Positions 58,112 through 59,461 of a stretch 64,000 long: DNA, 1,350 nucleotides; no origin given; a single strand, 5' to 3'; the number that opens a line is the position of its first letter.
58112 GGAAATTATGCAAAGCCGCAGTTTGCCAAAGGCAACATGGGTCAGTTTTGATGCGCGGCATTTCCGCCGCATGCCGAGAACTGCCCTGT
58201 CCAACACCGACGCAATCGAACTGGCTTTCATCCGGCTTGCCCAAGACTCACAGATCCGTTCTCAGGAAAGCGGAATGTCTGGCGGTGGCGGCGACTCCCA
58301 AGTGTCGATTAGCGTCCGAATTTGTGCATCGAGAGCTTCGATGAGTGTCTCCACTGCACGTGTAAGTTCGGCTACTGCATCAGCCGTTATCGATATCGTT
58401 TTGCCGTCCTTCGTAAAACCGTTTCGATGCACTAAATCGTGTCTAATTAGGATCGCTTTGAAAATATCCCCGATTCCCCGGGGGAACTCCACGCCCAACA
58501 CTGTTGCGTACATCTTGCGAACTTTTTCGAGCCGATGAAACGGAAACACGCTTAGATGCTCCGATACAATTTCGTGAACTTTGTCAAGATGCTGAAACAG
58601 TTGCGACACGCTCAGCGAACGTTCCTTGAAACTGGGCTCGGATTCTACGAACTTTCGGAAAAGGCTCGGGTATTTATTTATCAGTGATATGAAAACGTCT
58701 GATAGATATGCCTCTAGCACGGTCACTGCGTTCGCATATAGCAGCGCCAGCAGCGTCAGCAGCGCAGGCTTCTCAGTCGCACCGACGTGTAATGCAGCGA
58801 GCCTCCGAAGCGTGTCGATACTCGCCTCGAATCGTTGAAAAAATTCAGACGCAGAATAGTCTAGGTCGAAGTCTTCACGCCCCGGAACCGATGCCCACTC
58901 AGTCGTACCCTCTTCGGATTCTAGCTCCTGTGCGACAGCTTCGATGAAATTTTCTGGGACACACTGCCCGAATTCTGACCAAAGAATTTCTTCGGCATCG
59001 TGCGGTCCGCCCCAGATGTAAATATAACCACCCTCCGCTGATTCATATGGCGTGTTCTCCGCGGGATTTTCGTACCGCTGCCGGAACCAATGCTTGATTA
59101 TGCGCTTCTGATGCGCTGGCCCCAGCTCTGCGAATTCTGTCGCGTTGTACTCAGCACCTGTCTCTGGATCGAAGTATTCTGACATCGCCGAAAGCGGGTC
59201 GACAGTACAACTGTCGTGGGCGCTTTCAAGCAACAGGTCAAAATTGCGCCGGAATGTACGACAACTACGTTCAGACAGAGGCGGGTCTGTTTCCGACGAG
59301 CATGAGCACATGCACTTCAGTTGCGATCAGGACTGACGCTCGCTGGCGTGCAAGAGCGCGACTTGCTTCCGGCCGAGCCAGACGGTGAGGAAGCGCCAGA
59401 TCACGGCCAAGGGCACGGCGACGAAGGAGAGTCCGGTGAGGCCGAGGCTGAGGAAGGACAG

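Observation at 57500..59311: Co-directional HEPN-like (Rx4H) protein plus 4-TM membrane protein in an AT-shifted islet: candidate uncharacterised defence or abortive-infection pair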

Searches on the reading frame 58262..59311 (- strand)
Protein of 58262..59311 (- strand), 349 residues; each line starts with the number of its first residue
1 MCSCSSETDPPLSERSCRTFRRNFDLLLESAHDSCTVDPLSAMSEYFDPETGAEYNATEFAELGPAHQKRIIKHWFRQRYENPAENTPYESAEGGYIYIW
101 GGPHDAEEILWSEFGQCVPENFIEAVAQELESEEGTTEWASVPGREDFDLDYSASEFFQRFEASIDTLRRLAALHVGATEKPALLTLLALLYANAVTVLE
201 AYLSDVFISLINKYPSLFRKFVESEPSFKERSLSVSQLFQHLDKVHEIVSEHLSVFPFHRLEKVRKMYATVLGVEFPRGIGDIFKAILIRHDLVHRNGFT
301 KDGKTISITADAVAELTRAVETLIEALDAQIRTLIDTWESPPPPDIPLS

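Call 3: search_protein_families(library=pfam, proteins=[window:58262-59311:-], max_evalue=1)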
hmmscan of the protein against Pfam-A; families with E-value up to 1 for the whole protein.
window:58262-59311:- (349 aa): 4 families
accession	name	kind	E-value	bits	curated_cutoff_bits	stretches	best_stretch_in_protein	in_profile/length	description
PF18735.6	HEPN_RiboL-PSP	-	2.4e-05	24.8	28.4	1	187-331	30-189/191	RiboL-PSP-HEPN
PF18870.6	HEPN_RES_NTD1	-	0.0003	21.5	27.4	1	72-140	28-93/131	HEPN/RES N-terminal domain 1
PF09179.16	TilS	-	0.019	15.6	21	1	58-80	4-26/67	TilS substrate binding domain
PF01022.26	HTH_5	-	0.21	11.9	22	1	229-254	12-37/47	Bacterial regulatory protein, arsR family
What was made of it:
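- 58892..59098 (-): HEPN/RES N-terminal domain 1 (PF18870), residues 72-140 of the 349-aa ORF. It contains the near-invariant WF.......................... motif. Pfam E=3e-4 here (call 3).
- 58319..58753 (-): RiboL-PSP/MAE_18760-type HEPN domain (PF18735), residues 187-331. Pfam E=2.4e-5, 24.8 bits, below the gathering threshold of 28.4 (call 3).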

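Call 4: search_protein_families(library=padloc, proteins=[window:58262-59311:-], max_evalue=1)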
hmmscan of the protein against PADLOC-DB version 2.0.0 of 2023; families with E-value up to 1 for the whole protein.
window:58262-59311:- (349 aa): 0 families

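Call 5: search_protein_families(library=ncbifam, proteins=[window:58262-59311:-], max_evalue=1)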
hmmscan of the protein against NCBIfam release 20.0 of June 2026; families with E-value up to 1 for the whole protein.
window:58262-59311:- (349 aa): 0 families

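Call 6: find_homologous_proteins(query=window:58262-59311:-)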
Query window:58262-59311:- (349 aa): 145 proteins with E <= 0.001 among 4492 candidates; the best 120 are listed.
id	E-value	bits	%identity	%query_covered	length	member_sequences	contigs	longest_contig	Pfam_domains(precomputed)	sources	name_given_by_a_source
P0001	8.7e-214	727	100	93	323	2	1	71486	PF18735.7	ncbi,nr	ncbi:MAG TPA: hypothetical protein VEX43_17370 [Chthoniobacterales bacterium]|nr:hypothetical protei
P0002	2.6e-176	604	88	86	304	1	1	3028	PF18735.7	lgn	-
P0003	2.7e-119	417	60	85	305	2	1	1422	-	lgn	-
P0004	9.8e-109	382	56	85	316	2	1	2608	-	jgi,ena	jgi:hypothetical protein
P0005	4.1e-106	373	54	87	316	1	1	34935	-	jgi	jgi:hypothetical protein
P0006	4.7e-105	370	53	87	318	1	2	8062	-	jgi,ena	-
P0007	9.2e-105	369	53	88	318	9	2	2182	-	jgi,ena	-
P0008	4.8e-104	366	54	87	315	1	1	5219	-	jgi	jgi:hypothetical protein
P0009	1.2e-103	365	56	85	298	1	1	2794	PF18735.7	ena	-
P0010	4.7e-102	360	53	86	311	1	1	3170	-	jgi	jgi:hypothetical protein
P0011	1.2e-101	359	53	89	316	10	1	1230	-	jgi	jgi:hypothetical protein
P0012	1.9e-101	358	54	86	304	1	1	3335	PF18735.7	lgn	-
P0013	3.7e-101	357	54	83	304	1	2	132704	-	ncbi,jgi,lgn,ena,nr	ncbi:MAG TPA: hypothetical protein VEP30_00945 [Chthoniobacterales bacterium]|nr:hypothetical protei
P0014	5.1e-101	357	54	83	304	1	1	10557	-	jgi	jgi:hypothetical protein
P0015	5.2e-99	350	53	84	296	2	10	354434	-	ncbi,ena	-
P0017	1.8e-98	348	52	87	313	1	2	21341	PF18735.7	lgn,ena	-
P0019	3.2e-98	347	53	87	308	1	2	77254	-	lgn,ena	-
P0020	8.7e-98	346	52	87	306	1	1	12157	PF18735.7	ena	-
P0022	1.3e-95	339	53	83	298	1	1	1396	PF18735.7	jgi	jgi:hypothetical protein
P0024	1.9e-70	256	43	84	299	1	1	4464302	PF18735.7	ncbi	ncbi:HEPN domain-containing protein [Candidatus Nitrospira bockiana]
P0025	1.0e-68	250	42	84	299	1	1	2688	PF18735.7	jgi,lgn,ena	-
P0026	2.5e-64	236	42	83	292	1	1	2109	PF18870.7,PF18735.7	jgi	jgi:hypothetical protein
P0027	9.8e-64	234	42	83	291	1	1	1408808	PF18870.7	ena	-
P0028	4.7e-63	232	43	79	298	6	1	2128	PF18735.7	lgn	-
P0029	1.2e-62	230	40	82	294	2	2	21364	PF18735.7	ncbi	ncbi:MAG: HEPN domain-containing protein [Desulfomonilaceae bacterium]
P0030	2.8e-62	229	45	75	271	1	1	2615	PF18870.7,PF18735.7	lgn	-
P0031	5.0e-62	228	40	85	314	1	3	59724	PF18870.7,PF18735.7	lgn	-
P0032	7.0e-62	228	41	82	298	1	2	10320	PF18735.7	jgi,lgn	-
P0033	2.5e-61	226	44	77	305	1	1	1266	PF18735.7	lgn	-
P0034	5.1e-61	225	40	86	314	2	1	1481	PF18735.7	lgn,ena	-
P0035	7.0e-61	225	40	83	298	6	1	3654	PF18735.7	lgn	-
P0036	8.2e-61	224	39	82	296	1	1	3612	PF18735.7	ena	-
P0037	1.6e-60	223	40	80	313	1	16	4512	PF18870.7,PF18735.7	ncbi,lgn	-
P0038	7.2e-60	221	40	82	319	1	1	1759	PF18735.7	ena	-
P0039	1.0e-59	221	40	81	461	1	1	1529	PF18735.7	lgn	-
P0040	1.3e-59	220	39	87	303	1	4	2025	PF18735.7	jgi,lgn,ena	-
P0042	1.8e-59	220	42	76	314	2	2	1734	PF18735.7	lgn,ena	-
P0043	1.8e-59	220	41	82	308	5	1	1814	PF18735.7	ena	-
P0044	5.0e-59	218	42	79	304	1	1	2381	PF18870.7,PF18735.7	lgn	-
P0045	7.5e-59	218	39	85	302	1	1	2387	PF18735.7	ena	-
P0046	1.4e-58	217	41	79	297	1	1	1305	PF18870.7,PF18735.7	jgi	jgi:hypothetical protein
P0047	1.5e-58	217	41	78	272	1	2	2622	PF18870.7,PF18735.7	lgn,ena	-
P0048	2.4e-58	216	42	74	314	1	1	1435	PF18735.7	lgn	-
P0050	3.9e-58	216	40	79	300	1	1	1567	PF18870.7,PF18735.7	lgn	-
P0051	4.9e-58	215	39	85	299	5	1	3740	PF18735.7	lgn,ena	-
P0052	7.5e-58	215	41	79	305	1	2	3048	PF18735.7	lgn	-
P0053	8.1e-58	214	40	81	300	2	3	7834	PF18870.7,PF18735.7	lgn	-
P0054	9.3e-58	214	40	81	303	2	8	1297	PF18870.7,PF18735.7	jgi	jgi:hypothetical protein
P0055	1.1e-57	214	40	79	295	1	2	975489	PF18870.7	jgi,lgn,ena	-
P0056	1.5e-57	214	41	82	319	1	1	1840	PF18735.7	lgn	-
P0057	1.5e-57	214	38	84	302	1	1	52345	PF18735.7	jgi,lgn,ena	-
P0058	4.1e-57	212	40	76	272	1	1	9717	PF18735.7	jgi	jgi:hypothetical protein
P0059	5.1e-57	212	40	82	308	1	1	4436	PF18735.7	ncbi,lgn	-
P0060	5.4e-57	212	42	76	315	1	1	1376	PF18735.7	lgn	-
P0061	6.4e-57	212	39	81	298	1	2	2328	PF18870.7,PF18735.7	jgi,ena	jgi:hypothetical protein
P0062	7.5e-57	211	38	81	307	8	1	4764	PF18870.7,PF18735.7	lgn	-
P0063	8.8e-57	211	39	83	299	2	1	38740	PF18735.7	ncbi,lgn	-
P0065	1.2e-56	211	40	79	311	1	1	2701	PF18870.7,PF18735.7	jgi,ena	-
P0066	1.2e-56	211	38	81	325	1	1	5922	PF18735.7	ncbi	-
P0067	1.3e-56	211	42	74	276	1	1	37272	PF18870.7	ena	-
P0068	1.5e-56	210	40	76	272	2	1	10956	PF18735.7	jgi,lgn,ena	-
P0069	1.6e-56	210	38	81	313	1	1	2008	PF18870.7,PF18735.7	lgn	-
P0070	3.0e-56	209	41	79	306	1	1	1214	PF18870.7,PF18735.7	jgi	jgi:hypothetical protein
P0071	3.2e-56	209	37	82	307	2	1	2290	PF18870.7,PF18735.7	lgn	-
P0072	5.5e-56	208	42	74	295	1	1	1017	PF18870.7,PF18735.7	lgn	-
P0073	9.4e-56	208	41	76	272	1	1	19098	PF18870.7,PF18735.7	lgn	-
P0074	1.1e-55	207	40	78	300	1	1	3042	PF18870.7,PF18735.7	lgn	-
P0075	1.2e-55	207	41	74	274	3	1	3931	PF18735.7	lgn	-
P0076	2.6e-55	206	38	82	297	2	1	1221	PF18870.7,PF18735.7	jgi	-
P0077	3.4e-55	206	38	83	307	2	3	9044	PF18735.7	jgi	-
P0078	4.2e-55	206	41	75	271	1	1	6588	PF18870.7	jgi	jgi:hypothetical protein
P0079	5.8e-55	205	37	81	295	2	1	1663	PF18735.7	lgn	-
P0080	6.3e-55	205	41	80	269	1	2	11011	PF18735.7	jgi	jgi:hypothetical protein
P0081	6.3e-55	205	39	75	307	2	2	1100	PF18870.7,PF18735.7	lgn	-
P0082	8.5e-55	205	38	83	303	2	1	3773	PF18735.7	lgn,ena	-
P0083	1.5e-54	204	38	88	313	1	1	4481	PF18735.7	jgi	jgi:hypothetical protein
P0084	1.5e-54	204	38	80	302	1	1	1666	PF18735.7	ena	-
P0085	1.7e-54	204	39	83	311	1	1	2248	PF18735.7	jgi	-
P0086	3.8e-54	202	37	83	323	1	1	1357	PF18735.7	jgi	jgi:hypothetical protein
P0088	5.9e-54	202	38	81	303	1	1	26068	PF18735.7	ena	-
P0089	7.4e-54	201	39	81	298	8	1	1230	PF18735.7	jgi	jgi:hypothetical protein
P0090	9.4e-54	201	40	76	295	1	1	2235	PF18735.7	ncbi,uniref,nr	ncbi:HEPN domain-containing protein [Zooshikella harenae]|uniref:RiboL-PSP-HEPN domain-containing pr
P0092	1.6e-53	200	38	81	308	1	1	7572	PF18735.7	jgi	jgi:RiboL-PSP-HEPN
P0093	1.7e-53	200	40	83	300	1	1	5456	PF18870.7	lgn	-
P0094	1.8e-53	200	41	75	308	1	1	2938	PF18735.7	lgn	-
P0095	1.8e-53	200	38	81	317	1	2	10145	PF18735.7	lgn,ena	-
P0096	1.9e-53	200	39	80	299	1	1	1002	PF18735.7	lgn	-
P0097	3.1e-53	199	38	79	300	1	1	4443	PF18735.7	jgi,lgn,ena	-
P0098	3.5e-53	199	39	81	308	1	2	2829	PF18870.7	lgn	-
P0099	4.1e-53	199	37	82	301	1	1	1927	PF18735.7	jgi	jgi:hypothetical protein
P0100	6.4e-53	198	38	74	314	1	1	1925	PF18735.7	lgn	-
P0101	6.8e-53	198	38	82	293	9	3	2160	PF18735.7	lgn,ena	-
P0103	1.7e-52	197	38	81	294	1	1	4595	PF18870.7,PF18735.7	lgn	-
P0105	4.8e-52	195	35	86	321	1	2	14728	PF18735.7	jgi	jgi:hypothetical protein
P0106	7.2e-52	195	39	74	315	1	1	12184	PF18735.7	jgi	jgi:hypothetical protein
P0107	7.3e-52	195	38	79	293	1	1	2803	PF18735.7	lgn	-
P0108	5.6e-51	192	38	79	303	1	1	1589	PF18870.7,PF18735.7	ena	-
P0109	1.8e-50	190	35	81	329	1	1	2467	PF18735.7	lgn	-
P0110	3.2e-50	189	39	75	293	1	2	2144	PF18735.7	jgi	jgi:hypothetical protein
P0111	3.5e-50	189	38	75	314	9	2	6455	PF18735.7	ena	-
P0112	1.5e-49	187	38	85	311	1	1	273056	PF18735.7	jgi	jgi:hypothetical protein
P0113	1.7e-49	187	36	82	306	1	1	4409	PF18735.7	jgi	jgi:hypothetical protein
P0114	3.2e-49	186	37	78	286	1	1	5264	PF18735.7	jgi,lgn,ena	-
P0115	4.3e-49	186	38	85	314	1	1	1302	PF18870.7,PF18735.7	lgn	-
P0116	5.2e-49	186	37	78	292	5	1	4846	PF18735.7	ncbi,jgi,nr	ncbi:MAG: hypothetical protein DRP65_08620 [Planctomycetota bacterium]|nr:MAG: hypothetical protein 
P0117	6.3e-49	185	37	78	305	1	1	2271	PF18870.7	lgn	-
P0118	9.6e-49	185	36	82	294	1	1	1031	PF18870.7,PF18735.7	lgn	-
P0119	2.2e-48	183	34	82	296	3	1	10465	PF18735.7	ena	-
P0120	2.5e-48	183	36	82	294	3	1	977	PF18870.7,PF18735.7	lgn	-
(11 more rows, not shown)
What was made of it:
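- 58262..59185 (-): Likely CDS of the HEPN/RES-NTD1 + HEPN protein: 307 aa from M43. The maximal ORF runs to 59311; NCBI calls a 323-aa version, VEX43_17370. There are 145 homologues (call 6).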

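Call 14: find_related_loci(query=A1, collection=genome_contigs, flank=6000)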
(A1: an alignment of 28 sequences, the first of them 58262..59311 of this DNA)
Query A1 (349 aa) in genome_contigs; peptide patterns used: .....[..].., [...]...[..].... (x = any residue, [..] = any of these).
233 stretches matched a pattern; 214 encode a relative of the query (tblastn E <= 1e-3); the best 80 are kept; 80 distinct loci.
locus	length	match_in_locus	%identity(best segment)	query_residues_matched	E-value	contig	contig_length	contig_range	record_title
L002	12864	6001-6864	54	44-334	2e-100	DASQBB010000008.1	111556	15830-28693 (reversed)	MAG TPA_asm: Chthoniobacterales bacterium isolate SMAG_U11660 k141_253497, whole genome shotgun sequence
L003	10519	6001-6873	40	39-330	2e-68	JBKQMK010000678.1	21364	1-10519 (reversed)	MAG: Desulfomonilaceae bacterium isolate LABRr1A1B1C__bin_124 LABRr1A1B1C_000000361323, whole genome shotgun sequence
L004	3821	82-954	41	41-331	2e-68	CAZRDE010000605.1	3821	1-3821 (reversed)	MAG TPA_asm: uncultured Polyangiaceae bacterium isolate SRP263527_co1_219 genome assembly, contig: NODE_22983_length_382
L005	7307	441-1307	39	43-331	2e-67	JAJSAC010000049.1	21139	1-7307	MAG: Thermodesulfobacteriota bacterium isolate Dive96_bin4.269 k141_4075360, whole genome shotgun sequence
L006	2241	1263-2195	39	42-349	3e-68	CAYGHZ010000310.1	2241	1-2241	MAG TPA_asm: uncultured Candidatus Marinamargulisbacteria bacterium isolate ERP113451_co3_195 genome assembly, contig: N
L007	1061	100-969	39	42-331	4e-71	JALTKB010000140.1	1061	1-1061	MAG: Nanobdellati archaeon isolate S139_maxbin2_scaf2bin.156 S139_NODE_261984_length_1061_cov_1.518201, whole genome sho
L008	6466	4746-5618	40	44-334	7e-66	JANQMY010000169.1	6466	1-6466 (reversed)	MAG: Alphaproteobacteria bacterium isolate PL25b_bin.64 k99_897332, whole genome shotgun sequence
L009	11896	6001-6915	40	41-344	4e-66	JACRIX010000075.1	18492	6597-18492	MAG: Rhodocyclales bacterium isolate NC_groundwater_1814_Pr3_B-0.1um_64_115 SR-2_scaffold_141_2670721, whole genome shot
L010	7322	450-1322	39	44-334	6e-65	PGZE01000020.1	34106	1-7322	MAG: Gammaproteobacteria bacterium HGW-Gammaproteobacteria-2 ig2103_sub10_scaffold_215, whole genome shotgun sequence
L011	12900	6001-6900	36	32-328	3e-63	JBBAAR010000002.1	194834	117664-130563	MAG: Elusimicrobiota bacterium isolate SO_2017_GW3_47 scaffold_87_c1_OW296A_2017, whole genome shotgun sequence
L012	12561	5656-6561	37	46-348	3e-63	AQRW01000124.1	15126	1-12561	Candidatus Aerophobus profundus SCGC AAA252-L23 A252L23DRAFT_contig_65_0.67_C, whole genome shotgun sequence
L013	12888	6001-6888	40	38-334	2e-62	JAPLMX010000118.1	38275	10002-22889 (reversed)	MAG: Phycisphaerae bacterium isolate LacPavin_0920_SED4_MAG_61_20 LacPavin_0920_SED4_scaffold_378952, whole genome shotg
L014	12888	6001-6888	37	27-323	3e-62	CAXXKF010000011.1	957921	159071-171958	MAG: Candidatus Auribacterota bacterium isolate 3f4a19dc-99c9-43a0-a9f8-0f63e283074a genome assembly, contig: contig_11,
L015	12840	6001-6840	37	52-332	6e-61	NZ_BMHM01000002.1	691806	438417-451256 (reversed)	Vreelandella lutescens strain CGMCC 1.15122 sequence02, whole genome shotgun sequence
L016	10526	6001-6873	38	56-343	7e-61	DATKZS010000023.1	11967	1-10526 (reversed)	MAG TPA_asm: bacterium isolate SMAG_U14251 k141_4660507, whole genome shotgun sequence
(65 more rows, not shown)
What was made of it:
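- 214 genome loci across many phyla encode relatives (call 14).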

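Call 18: find_encoding_contigs(protein=P0002, flank=5000, max_places=3)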
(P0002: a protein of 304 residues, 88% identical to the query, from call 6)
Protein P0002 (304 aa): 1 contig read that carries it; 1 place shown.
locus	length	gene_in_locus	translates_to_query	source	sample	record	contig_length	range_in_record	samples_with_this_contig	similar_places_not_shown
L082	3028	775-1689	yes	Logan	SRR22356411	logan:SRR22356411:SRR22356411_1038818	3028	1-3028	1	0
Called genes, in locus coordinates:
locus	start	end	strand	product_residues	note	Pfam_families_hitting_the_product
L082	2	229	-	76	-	?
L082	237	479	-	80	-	PF04255:DUF433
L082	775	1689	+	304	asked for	PF18735:HEPN_RiboL-PSP (faint)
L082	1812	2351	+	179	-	-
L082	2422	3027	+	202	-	?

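Call 19: find_encoding_contigs(protein=P0005, flank=5000, max_places=3)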
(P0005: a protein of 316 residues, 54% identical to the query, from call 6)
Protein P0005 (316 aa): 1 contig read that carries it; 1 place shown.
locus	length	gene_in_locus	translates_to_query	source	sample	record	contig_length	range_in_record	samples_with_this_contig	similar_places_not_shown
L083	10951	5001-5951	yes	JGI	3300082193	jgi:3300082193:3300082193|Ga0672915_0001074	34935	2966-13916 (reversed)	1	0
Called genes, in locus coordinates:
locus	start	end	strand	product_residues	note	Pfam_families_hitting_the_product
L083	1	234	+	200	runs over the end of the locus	-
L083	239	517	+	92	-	-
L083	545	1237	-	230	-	-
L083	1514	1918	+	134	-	-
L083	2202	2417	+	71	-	-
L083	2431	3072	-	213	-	-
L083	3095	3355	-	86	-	-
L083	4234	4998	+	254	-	PF08378:NERD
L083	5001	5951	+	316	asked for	-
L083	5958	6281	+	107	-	-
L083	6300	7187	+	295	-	PF09509:Hypoth_Ymh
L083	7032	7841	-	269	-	PF05593:RHS_repeat (weak)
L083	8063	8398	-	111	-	-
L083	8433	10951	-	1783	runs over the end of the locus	PF05593:RHS_repeat (faint), PF25023:TEN_YD-shell (faint)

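Call 20: find_encoding_contigs(protein=P0015, flank=5000, max_places=3)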
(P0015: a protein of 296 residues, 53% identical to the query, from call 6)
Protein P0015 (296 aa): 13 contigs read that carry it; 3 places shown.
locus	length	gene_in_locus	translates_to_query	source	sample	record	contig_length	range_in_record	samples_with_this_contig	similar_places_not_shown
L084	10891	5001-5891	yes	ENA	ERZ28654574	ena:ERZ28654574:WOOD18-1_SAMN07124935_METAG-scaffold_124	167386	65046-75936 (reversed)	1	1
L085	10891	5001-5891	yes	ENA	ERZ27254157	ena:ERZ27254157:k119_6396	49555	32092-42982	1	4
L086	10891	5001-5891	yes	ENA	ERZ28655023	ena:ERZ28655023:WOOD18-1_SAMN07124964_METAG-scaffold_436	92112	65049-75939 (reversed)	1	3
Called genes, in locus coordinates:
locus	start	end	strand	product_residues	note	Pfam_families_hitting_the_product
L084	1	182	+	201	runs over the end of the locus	PF01694:Rhomboid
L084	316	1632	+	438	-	PF03219:TLC (faint), PF07690:MFS_1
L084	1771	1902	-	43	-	PF06348:DUF1059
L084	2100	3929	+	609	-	PF01558:POR, PF01855:POR_N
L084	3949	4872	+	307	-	PF02775:TPP_enzyme_C, PF12367:PFO_beta_C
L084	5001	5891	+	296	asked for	-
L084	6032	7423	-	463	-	PF07693:KAP_NTPase, PF24883:NPHP3_N (faint)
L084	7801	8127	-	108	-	-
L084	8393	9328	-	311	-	PF00701:DHDPS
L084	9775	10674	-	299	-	-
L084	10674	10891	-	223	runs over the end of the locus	PF00440:TetR_N, PF13305:TetR_C_33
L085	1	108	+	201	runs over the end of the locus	PF01694:Rhomboid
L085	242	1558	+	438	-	PF03219:TLC (faint), PF07690:MFS_1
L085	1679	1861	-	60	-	PF06348:DUF1059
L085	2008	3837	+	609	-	PF01558:POR, PF01855:POR_N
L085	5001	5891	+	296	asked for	-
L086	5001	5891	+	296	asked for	-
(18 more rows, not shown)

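Call 21: find_encoding_contigs(protein=P0019, flank=5000, max_places=3)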
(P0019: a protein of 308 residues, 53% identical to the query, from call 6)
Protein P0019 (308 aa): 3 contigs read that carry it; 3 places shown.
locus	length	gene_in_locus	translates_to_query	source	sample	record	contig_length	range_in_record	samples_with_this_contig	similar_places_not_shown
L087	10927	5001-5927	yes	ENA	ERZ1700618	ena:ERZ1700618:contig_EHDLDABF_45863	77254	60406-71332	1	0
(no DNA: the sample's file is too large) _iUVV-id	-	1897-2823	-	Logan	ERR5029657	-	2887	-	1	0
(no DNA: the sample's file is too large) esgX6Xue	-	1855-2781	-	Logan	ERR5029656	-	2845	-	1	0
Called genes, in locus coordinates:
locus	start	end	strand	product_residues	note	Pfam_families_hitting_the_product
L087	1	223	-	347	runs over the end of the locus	PF01207:Dus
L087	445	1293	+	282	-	-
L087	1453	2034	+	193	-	PF08002:DUF1697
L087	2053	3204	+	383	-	PF00905:Transpeptidase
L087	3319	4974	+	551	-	PF13576:Pentapeptide_3 (faint)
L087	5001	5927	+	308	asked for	-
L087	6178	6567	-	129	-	PF13091:PLDc_2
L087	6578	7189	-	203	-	PF13091:PLDc_2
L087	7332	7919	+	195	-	PF00440:TetR_N, PF13305:TetR_C_33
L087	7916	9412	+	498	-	PF20154:LNT_N, PF00795:CN_hydrolase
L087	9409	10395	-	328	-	PF01757:Acyl_transf_3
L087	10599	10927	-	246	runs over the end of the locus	-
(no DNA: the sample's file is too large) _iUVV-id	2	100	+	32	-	?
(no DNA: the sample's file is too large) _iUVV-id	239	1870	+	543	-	PF13576:Pentapeptide_3 (faint)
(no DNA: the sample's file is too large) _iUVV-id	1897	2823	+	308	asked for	-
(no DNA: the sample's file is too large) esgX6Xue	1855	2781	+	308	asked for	-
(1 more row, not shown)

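Call 36: predict_structure(alignment_id=A1)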
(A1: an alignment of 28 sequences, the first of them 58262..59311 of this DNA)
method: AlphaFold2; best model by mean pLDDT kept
length: 349 residues; sequences in the alignment: 28
mean_pLDDT: 82.5   pTM: 0.58
mean pLDDT of the five models: 82.5, 82.4, 81.3, 80.9, 80.0
residues with pLDDT >= 90: 214; 70-90: 52; 50-70: 34; < 50: 49
segments of 3 or more residues with pLDDT < 50: 1-8, 14-24, 27-29, 31-43, 93-95, 149-151, 346-349
pLDDT, mean of each block of 10 residues (from residue 1): 43 47 48 36 71 92 97 95 70 53 88 96 98 92 64 70 95 90 93 97 94 92 92 84 88 90 96 96 96 94 96 97 96 86 53
secondary structure, 60 per line:
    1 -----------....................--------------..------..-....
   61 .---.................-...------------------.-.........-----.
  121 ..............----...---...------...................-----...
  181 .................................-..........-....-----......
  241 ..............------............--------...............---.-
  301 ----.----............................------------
elements in order: H12-31 H57-61 H65-79 H106-114 H120-134 E139-141 H154-172 H178-213 H215-224 H226-229 H235-254 H261-272 H281-295 H310-337
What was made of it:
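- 58262..59185 (-): Residues 1-43 have pLDDT below 50 (call 36).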
